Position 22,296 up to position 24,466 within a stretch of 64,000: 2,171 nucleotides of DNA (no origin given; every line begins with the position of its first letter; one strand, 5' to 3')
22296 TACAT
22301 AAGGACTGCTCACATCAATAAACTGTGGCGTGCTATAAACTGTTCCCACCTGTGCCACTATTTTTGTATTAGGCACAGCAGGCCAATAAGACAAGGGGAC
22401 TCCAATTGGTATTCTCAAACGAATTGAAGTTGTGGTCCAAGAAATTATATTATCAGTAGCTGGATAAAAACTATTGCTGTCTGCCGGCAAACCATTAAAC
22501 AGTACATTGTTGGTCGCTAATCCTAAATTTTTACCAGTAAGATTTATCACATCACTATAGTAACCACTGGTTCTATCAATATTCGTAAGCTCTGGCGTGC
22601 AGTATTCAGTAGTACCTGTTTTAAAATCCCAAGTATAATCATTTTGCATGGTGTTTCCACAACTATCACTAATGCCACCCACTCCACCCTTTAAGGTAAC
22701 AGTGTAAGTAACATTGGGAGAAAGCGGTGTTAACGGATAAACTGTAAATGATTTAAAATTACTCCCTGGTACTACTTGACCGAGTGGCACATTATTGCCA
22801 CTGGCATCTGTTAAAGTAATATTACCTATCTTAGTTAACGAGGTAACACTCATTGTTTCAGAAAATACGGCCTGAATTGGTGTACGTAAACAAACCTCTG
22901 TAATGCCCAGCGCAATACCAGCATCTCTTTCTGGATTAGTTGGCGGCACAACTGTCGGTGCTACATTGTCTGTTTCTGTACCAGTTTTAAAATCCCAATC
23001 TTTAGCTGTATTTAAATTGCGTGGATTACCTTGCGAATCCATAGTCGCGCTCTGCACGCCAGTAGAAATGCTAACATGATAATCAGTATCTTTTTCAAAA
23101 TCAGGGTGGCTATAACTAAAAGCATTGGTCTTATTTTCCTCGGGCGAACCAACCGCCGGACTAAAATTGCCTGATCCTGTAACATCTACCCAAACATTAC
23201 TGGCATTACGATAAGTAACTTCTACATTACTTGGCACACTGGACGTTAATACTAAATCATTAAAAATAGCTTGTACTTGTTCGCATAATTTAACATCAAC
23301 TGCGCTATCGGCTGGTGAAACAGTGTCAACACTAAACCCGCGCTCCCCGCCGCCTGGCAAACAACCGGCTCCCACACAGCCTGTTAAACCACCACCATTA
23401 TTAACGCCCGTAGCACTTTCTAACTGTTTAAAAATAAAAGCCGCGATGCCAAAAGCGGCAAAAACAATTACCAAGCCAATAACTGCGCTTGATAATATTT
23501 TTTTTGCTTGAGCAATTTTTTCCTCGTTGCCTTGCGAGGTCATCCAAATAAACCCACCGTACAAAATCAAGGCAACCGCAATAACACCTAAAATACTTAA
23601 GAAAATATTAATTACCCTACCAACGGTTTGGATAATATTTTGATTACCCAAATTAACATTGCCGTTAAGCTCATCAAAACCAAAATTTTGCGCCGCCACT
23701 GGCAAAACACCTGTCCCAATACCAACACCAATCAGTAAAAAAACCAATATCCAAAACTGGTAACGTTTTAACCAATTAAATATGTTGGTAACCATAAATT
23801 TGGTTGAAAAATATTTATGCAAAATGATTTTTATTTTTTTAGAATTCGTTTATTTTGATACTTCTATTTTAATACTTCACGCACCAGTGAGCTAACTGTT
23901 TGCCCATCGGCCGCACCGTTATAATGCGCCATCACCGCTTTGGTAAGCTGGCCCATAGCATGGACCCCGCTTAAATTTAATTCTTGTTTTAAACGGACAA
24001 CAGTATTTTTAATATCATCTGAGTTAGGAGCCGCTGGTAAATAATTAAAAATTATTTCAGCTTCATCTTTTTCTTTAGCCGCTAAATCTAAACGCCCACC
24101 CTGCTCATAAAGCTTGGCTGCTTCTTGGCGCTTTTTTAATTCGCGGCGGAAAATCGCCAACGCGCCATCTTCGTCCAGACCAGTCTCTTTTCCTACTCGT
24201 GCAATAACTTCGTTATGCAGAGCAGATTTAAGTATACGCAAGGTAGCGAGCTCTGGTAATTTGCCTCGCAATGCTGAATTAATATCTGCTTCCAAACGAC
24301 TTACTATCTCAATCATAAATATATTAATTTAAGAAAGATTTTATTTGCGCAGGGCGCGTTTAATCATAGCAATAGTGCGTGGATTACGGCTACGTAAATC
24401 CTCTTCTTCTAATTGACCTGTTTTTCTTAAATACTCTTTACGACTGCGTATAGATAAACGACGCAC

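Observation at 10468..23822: Three-gene surface module: a 3650-aa protein with a VirB2/TrbC-pilin-like N-terminal hairpin and an InlB-B-repeat array, plus two Ca-binding TSP3-repeat membrane proteins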

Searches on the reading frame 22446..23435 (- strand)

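Call 45: search_protein_families(library=pfam, proteins=[window:22446-23435:-], max_evalue=0.1)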
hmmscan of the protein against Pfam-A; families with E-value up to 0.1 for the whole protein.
seq(330 aa): 1 family
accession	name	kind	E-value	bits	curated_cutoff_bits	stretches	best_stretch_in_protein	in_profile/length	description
PF13205.12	Big_5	-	5.5e-22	78.9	23.6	2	177-273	15-105/105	Bacterial Ig-like domain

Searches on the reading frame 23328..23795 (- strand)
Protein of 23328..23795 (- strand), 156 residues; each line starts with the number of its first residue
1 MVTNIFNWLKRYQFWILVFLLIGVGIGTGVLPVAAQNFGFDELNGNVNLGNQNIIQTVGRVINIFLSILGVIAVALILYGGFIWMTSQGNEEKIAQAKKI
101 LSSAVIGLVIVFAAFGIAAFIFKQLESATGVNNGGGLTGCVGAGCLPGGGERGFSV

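Call 26: search_protein_representatives(protein=window:23328-23795:-)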
Query: 156 residues. Proteins with E-value up to 0.001 (for the whole library): 31681; up to 1e-10: 7095; up to 1e-30: 16. The best 150 are listed.
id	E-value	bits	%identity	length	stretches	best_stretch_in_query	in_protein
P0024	4.6e-77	273.5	88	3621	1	1-156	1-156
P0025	6.0e-48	179.0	39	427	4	51-121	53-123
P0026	6.3e-42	159.4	36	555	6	61-131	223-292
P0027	2.2e-41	157.6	34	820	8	55-118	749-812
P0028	3.8e-40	153.6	31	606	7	61-121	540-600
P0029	4.0e-39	150.3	31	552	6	30-127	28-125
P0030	4.6e-35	137.1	43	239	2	19-133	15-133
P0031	2.5e-34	134.7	67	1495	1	32-139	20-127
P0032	1.2e-33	132.4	40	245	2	43-129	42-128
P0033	4.2e-33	130.7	50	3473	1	6-155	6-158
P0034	5.9e-32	127.0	37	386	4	49-141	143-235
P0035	7.7e-32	126.6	30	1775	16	59-122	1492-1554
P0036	2.0e-31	125.3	36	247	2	21-128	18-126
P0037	2.9e-31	124.7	40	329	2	48-150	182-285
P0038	4.2e-31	124.2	41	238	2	50-136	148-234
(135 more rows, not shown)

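Call 37: find_homologous_proteins(query=window:23328-23795:-, max_evalue=1e-8)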
Query seq(156 aa) (156 aa): 33 proteins with E <= 1e-8 among 321 candidates.
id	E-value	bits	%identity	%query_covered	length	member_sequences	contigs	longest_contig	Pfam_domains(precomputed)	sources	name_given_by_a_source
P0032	3.9e-33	132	40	58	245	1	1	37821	PF18895.6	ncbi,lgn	-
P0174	6.6e-22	96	52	64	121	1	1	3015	PF18895.6,PF04956.19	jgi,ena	-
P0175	9.2e-21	92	52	60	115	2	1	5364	PF18895.6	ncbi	ncbi:hypothetical protein COX21_01915, partial [Candidatus Falkowbacteria bacterium CG23_combo_of_CG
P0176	1.1e-20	92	50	65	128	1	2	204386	PF18895.6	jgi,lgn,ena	-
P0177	5.5e-20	90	41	78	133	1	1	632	PF18895.6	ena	-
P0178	1.0e-19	89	44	78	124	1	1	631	PF18895.6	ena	-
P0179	1.4e-19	88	46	66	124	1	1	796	PF18895.6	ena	-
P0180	1.6e-19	88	55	51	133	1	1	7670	PF18895.6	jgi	jgi:hypothetical protein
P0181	2.1e-19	88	46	66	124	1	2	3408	PF18895.6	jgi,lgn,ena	jgi:Zn-dependent protease with chaperone function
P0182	2.1e-19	88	56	53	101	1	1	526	PF18895.6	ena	-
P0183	2.2e-19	88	49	53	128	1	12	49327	PF18895.6,PF04956.19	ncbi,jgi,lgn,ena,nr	ncbi:MAG TPA: pilin [bacterium]|nr:pilin [bacterium] HPN81569.1 pilin [bacterium] HPW39552.1 pilin [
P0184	2.2e-19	88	54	57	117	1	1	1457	PF18895.6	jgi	jgi:hypothetical protein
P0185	2.5e-19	88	50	60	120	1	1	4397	PF18895.6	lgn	-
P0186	3.4e-19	87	39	80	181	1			PF18895.6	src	-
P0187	5.5e-19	87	49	65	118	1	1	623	PF18895.6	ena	-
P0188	6.8e-19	86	41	81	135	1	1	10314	PF18895.6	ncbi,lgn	-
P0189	3.6e-18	84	53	51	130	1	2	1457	PF18895.6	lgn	-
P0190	4.1e-18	84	50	63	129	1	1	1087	PF18895.6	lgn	-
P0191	4.2e-18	84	54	54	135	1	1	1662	PF18895.6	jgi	jgi:hypothetical protein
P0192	6.4e-18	83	48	62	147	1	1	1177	PF18895.6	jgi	jgi:hypothetical protein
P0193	1.2e-17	82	44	72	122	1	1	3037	PF18895.6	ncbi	-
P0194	2.4e-17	81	40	78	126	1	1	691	PF18895.6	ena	-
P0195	6.6e-17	80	42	68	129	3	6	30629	PF18895.6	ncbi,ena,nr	ncbi:hypothetical protein KAI65_04210 [Candidatus Parcubacteria bacterium]|nr:hypothetical protein [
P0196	9.6e-17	79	50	56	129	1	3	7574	PF18895.6,PF19607.5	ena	-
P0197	1.2e-16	79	47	67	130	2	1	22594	PF18895.6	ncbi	-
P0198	2.7e-16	78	42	76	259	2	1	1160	PF18895.6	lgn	-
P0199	6.5e-16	77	46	65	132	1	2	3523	PF18895.6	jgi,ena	jgi:hypothetical protein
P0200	4.9e-15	74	45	60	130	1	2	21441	PF18895.6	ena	-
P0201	5.5e-15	74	41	67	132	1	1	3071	PF18895.6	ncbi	-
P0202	6.1e-15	73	44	62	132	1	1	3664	PF18895.6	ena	-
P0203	1.3e-14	72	44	60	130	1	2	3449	PF18895.6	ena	-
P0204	8.2e-12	63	44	63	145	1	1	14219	PF18895.6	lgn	-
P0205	5.9e-11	60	48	39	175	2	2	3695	PF18895.6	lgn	-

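Call 42: search_solved_structures(query=A2, max_evalue=10, show_alignments=2)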
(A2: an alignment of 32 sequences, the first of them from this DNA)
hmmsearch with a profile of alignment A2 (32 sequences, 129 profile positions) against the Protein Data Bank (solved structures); distinct sequences matched with E-value up to 10: 0.

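Call 51: predict_structure(alignment_id=A2)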
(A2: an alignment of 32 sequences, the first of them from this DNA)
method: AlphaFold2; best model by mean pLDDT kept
length: 156 residues; sequences in the alignment: 32
mean_pLDDT: 72.1   pTM: 0.50
mean pLDDT of the five models: 72.1, 70.8, 69.4, 65.2, 64.0
residues with pLDDT >= 90: 22; 70-90: 60; 50-70: 65; < 50: 9
segments of 3 or more residues with pLDDT < 50: 134-136
pLDDT, mean of each block of 10 residues (from residue 1): 56 71 61 52 54 75 85 87 90 90 91 91 83 52 53 55
secondary structure, 60 per line:
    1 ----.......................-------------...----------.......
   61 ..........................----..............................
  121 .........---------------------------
elements in order: H5-27 H54-86 H91-129

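Call 69: find_related_loci(query=A2, collection=metagenome_contigs, flank=10000)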
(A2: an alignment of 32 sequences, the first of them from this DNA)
Query A2 (156 aa) in metagenome_contigs; peptide patterns used: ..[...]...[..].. (x = any residue, [..] = any of these).
600 stretches matched a pattern (row limit reached: there are more); 570 encode a relative of the query (tblastn E <= 1e-3); the best 80 are kept; 80 distinct loci.
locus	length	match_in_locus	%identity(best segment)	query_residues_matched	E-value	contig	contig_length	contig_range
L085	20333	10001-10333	58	35-147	1e-37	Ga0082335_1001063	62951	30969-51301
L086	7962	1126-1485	54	34-156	2e-33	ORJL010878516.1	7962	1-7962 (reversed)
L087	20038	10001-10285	65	32-125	2e-32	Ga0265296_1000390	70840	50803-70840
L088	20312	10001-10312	52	27-130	8e-31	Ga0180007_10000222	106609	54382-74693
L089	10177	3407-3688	56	38-130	2e-29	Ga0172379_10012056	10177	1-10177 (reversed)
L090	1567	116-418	51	31-130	6e-30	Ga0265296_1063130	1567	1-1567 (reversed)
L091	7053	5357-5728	50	3-125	1e-28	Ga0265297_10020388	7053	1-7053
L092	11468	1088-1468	43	6-132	3e-28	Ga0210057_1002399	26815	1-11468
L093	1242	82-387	51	29-130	2e-28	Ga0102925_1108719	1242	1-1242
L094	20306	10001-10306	52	29-130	5e-28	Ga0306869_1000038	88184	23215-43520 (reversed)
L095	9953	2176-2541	44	6-129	2e-27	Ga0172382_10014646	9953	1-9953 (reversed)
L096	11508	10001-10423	45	15-150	3e-27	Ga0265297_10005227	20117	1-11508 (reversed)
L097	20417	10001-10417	43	22-156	2e-27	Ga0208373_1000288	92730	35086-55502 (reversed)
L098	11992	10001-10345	47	20-128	5e-27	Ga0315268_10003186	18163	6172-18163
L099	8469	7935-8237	51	36-136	6e-27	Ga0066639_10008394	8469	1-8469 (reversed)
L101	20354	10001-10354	48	34-146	1e-26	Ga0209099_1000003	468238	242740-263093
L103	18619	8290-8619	48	30-130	2e-26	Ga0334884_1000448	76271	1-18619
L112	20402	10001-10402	41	7-139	6e-26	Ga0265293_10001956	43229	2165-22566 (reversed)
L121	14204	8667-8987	51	26-127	2e-25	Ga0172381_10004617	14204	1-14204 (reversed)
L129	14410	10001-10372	43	10-130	1e-24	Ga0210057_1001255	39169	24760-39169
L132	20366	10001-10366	41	34-155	1e-24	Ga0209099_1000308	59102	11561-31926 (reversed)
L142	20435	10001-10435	37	2-136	4e-24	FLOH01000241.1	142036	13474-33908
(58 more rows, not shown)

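Call 72: search_protein_families(library=pfam, proteins=[L094:1163-3811:+, L094:3896-5269:+, L094:8189-9802:-, L094:14153-16576:-, L103:5453-7117:-, L103:12293-14701:-, L103:4096-5490:-, L129:8257-9900:-, L129:501-1871:+, L142:13686-16034:-], max_evalue=0.001)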
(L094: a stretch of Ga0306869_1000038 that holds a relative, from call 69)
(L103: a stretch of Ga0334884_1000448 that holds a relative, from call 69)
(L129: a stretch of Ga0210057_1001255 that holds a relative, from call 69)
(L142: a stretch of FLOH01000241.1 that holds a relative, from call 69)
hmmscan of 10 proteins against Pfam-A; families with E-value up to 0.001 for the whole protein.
L094:1163-3811:+ (882 aa): 4 families
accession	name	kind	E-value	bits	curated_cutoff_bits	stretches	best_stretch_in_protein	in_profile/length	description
PF02463.25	SMC_N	-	5.1e-50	170.4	40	2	2-150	1-135/220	RecF/RecN/SMC N terminal domain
PF13476.12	AAA_23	-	4.9e-16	60.4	27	1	5-289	1-199/201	AAA domain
PF13304.12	AAA_21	-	5.2e-13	50.2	27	1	33-90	1-63/304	AAA domain, putative AbiEii toxin, Type IV TA system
PF13555.12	AAA_29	-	0.00022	21.4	27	1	29-55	20-46/61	P-loop containing region of AAA domain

L094:3896-5269:+ (457 aa): 2 families
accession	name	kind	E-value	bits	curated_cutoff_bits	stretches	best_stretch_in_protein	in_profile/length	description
PF01547.30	SBP_bac_1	-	5.1e-29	102.7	26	1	49-373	9-305/307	Bacterial extracellular solute-binding protein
PF13416.11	SBP_bac_8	-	5.1e-21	76.1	27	1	53-395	2-270/279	Bacterial extracellular solute-binding protein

L094:8189-9802:- (537 aa): 0 families

L094:14153-16576:- (807 aa): 3 families
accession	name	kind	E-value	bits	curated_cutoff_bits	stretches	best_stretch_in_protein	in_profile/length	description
PF01326.24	PPDK_N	-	1e-128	429.7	27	1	19-337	2-316/328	Pyruvate phosphate dikinase, AMP/ATP-binding domain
PF02896.24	PEP-utilizers_C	-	7.9e-58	196.4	22.8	1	473-787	15-290/293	PEP-utilising enzyme, PEP-binding domain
PF00391.29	PEP-utilizers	-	1.7e-24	85.6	23.1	1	380-451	1-72/72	PEP-utilising enzyme, mobile domain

L103:5453-7117:- (554 aa): 0 families

L103:12293-14701:- (802 aa): 3 families
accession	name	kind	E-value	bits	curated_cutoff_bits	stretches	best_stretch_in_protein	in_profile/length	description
PF01326.24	PPDK_N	-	2.4e-128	428.5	27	1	19-343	2-323/328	Pyruvate phosphate dikinase, AMP/ATP-binding domain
PF02896.24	PEP-utilizers_C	-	8.3e-58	196.3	22.8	1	477-786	19-289/293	PEP-utilising enzyme, PEP-binding domain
PF00391.29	PEP-utilizers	-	1.5e-25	89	23.1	1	380-451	1-72/72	PEP-utilising enzyme, mobile domain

L103:4096-5490:- (464 aa): 1 family
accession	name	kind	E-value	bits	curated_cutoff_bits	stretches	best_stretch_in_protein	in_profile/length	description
PF13231.12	PMT_2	-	2.4e-06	28.3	26.1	1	72-222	4-154/160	Dolichyl-phosphate-mannose-protein mannosyltransferase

L129:8257-9900:- (547 aa): 0 families

L129:501-1871:+ (456 aa): 2 families
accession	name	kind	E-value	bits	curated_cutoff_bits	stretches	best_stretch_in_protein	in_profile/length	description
PF01547.30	SBP_bac_1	-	1.7e-26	94.4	26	1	55-374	15-307/307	Bacterial extracellular solute-binding protein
PF13416.11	SBP_bac_8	-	2.2e-20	74.1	27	1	58-379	7-255/279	Bacterial extracellular solute-binding protein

L142:13686-16034:- (782 aa): 0 families

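Call 82: search_protein_families(library=pfam, proteins=[L101:2389-3603:+, L101:3663-5552:+, L101:7516-8553:+, L101:8555-9811:+, L101:12732-13781:+, L121:534-2045:+, L132:7046-8848:+, L132:4930-6171:+, L112:4936-6753:+, L112:7479-8891:+], max_evalue=0.001)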
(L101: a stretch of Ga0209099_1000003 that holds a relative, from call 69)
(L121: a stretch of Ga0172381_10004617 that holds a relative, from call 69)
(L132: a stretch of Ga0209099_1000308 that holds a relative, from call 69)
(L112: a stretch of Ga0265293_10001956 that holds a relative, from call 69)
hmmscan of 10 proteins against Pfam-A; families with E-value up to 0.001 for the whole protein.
L101:2389-3603:+ (404 aa): 4 families
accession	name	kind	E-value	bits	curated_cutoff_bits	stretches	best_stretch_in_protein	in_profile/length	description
PF00575.29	S1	-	3.3e-48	162.4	22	4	209-277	2-72/74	S1 RNA binding domain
PF23459.1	S1_RRP5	-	5.1e-15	56.2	27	2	210-273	2-65/72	RRP5 S1 domain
PF21710.3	Spt6_S1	-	9.4e-10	39.1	27.5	1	209-274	14-80/91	Spt6, S1/OB domain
PF13509.12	S1_2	-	0.00083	19.9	21.8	0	211-245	1-35/61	S1 domain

L101:3663-5552:+ (629 aa): 10 families
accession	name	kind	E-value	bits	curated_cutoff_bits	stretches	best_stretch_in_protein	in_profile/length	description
PF01434.24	Peptidase_M41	-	2.1e-64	217.3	29.9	1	433-622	1-191/191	Peptidase family M41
PF00004.35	AAA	-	7e-46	156.4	21.2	1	220-352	1-130/131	ATPase family associated with various cellular activities (AAA)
PF17862.7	AAA_lid_3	-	1.1e-15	57.3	27.2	1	376-418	2-44/45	AAA+ lid domain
PF07728.20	AAA_5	-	4.5e-07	30.4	22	1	219-341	1-137/139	AAA domain (dynein-related subfamily)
PF06480.20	FtsH_ext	-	3.6e-06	27.6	25.5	1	31-112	2-99/103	FtsH Extracellular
PF23902.1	AAA_lid_PRS2_C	-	0.00021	21.8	34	1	358-425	3-71/73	PRS2 AAA+ lid C-terminal domain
PF13191.12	AAA_16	-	0.00031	21.7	32.6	0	216-242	23-49/167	AAA ATPase domain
PF06068.19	TIP49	-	0.00071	19.3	23.8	1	186-254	26-89/347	TIP49 P-loop domain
PF05496.18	RuvB_N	-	0.00079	19.7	27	0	218-286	34-94/159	Holliday junction DNA helicase RuvB P-loop domain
PF13207.12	AAA_17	-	0.00098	19.9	27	0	223-276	1-53/136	AAA domain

L101:7516-8553:+ (345 aa): 5 families
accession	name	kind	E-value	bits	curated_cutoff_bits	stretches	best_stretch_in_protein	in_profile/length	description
PF00437.27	T2SSE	-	3.7e-47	161.2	24.9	1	4-275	12-283/370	Type II/IV secretion system protein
PF13401.12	AAA_22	-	3.8e-05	24.4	27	1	123-151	4-32/130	AAA domain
PF13555.12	AAA_29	-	7.9e-05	22.8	27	1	123-148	21-46/61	P-loop containing region of AAA domain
PF13191.12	AAA_16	-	0.00012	23.1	32.6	1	122-156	22-60/167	AAA ATPase domain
PF12775.13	AAA_7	-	0.00032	20.7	25.8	1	115-160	24-70/181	P-loop containing dynein motor region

L101:8555-9811:+ (418 aa): 1 family
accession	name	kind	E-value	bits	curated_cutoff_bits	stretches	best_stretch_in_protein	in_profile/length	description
PF13263.12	PHP_C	-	0.00022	21.1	21.3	1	205-242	15-52/56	PHP-associated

L101:12732-13781:+ (349 aa): 9 families
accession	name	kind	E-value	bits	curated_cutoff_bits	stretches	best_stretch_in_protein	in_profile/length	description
PF00154.27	RecA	-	1.5e-134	447.9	27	1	25-282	5-262/262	recA bacterial DNA recombination protein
PF21096.2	RecA_C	-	3.1e-18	66.1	27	1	285-338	1-54/57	RecA C-terminal domain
PF08423.17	Rad51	-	2.1e-08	34.2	22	1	49-242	4-213/244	Rad51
PF06745.19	ATPase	-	2.1e-06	27.7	26.6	1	53-110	1-58/231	KaiC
PF01637.24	ATPase_2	-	6.5e-06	26.5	33.2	1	73-205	21-116/225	ATPase domain predominantly from Archaea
PF02283.22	CobU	-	2.2e-05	24.5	27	1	77-206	3-123/168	Cobinamide kinase / cobinamide phosphate guanyltransferase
PF00004.35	AAA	-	0.00032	21.6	21.2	1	77-203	3-105/131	ATPase family associated with various cellular activities (AAA)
PF13479.12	AAA_24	-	0.00079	19.8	27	0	75-164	5-78/195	AAA domain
PF00005.33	ABC_tran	-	0.00099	20.2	25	0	69-126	8-67/137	ABC transporter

L121:534-2045:+ (503 aa): 8 families
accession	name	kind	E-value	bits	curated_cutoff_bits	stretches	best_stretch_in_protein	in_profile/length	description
PF01078.27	Mg_chelatase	-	4.6e-92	307.5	20.3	1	191-397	1-206/207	Magnesium chelatase, subunit ChlI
PF13541.12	ChlI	-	3.3e-41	140.4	27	1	20-142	1-121/121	Subunit ChlI of Mg-chelatase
PF13335.12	Mg_chelatase_C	-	5.1e-30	104.4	26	1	405-500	2-94/94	Magnesium chelatase, subunit ChlI C-terminal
PF05362.19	Lon_C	-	3.6e-11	43.5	21.1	1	45-166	73-201/205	Lon protease (S16) C-terminal proteolytic domain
PF00493.29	MCM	-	5.4e-09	35.9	23.3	1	290-354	114-178/224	MCM P-loop domain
PF07728.20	AAA_5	-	2.7e-06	27.8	22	1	214-351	1-125/139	AAA domain (dynein-related subfamily)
PF00004.35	AAA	-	0.00017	22.4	21.2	0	215-237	1-23/131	ATPase family associated with various cellular activities (AAA)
PF00158.32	Sigma54_activat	-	0.00028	21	20.2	0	202-326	12-122/168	Sigma-54 interaction domain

L132:7046-8848:+ (600 aa): 6 families
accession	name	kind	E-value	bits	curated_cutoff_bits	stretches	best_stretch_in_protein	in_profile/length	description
PF00270.35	DEAD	-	2.1e-30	106.1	26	1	25-184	3-164/167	DEAD/DEAH box helicase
PF00271.37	Helicase_C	-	8.8e-25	87.5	23.5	1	221-329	2-110/110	Helicase conserved C-terminal domain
PF16124.10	RecQ_Zn_bind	-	2.6e-12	47.7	25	1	531-577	18-66/66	RecQ zinc-binding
PF04851.21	ResIII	-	7.2e-12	46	22.5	1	22-180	4-162/164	Type III restriction enzyme, res subunit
PF01047.28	MarR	-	2.9e-06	27.5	24.6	0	473-502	19-48/59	MarR family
PF12802.13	MarR_2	-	0.00081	19.9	27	0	476-503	25-52/61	MarR family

L132:4930-6171:+ (413 aa): 1 family
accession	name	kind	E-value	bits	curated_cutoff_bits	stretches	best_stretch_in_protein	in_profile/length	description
PF00464.25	SHMT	-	1.3e-158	528.3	27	1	9-382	3-399/399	Serine hydroxymethyltransferase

L112:4936-6753:+ (605 aa): 5 families
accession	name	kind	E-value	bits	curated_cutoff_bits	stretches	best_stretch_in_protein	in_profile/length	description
PF00270.35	DEAD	-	5.2e-29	101.6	26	1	34-192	3-163/167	DEAD/DEAH box helicase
PF00271.37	Helicase_C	-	2.7e-25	89.2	23.5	1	230-338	2-110/110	Helicase conserved C-terminal domain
PF16124.10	RecQ_Zn_bind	-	5.5e-11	43.5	25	1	536-582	18-66/66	RecQ zinc-binding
PF04851.21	ResIII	-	3.8e-08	33.9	22.5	1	31-189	4-162/164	Type III restriction enzyme, res subunit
PF01047.28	MarR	-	3.7e-05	24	24.6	0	477-507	18-48/59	MarR family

L112:7479-8891:+ (470 aa): 4 families
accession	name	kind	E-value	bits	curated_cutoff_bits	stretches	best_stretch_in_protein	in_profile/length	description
PF02878.22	PGM_PMM_I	-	3.5e-33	114.6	22.5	1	8-141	7-135/138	Phosphoglucomutase/phosphomannomutase, alpha/beta/alpha domain I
PF02879.22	PGM_PMM_II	-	3.1e-25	89.1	29.3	1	173-264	11-103/103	Phosphoglucomutase/phosphomannomutase, alpha/beta/alpha domain II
PF02880.22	PGM_PMM_III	-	3.4e-17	63.1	20.7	1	271-382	4-112/115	Phosphoglucomutase/phosphomannomutase, alpha/beta/alpha domain III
PF00408.26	PGM_PMM_IV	-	9.8e-08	32.4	23.1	1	414-460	17-63/68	Phosphoglucomutase/phosphomannomutase, C-terminal domain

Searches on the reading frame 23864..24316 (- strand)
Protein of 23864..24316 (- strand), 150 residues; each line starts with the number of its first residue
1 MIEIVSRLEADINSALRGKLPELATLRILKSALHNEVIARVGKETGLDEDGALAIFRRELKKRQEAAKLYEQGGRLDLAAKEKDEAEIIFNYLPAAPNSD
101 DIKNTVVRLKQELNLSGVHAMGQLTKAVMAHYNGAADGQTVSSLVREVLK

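Call 8: search_protein_families(library=pfam, proteins=[window:23864-24316:-], max_evalue=0.01)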
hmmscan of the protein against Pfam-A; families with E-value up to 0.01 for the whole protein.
window:23864-24316:- (150 aa): 1 family
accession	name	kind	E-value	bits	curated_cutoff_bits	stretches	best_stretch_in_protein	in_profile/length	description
PF09424.15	YqeY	-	3.6e-31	108.6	27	1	6-149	2-143/143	Yqey-like protein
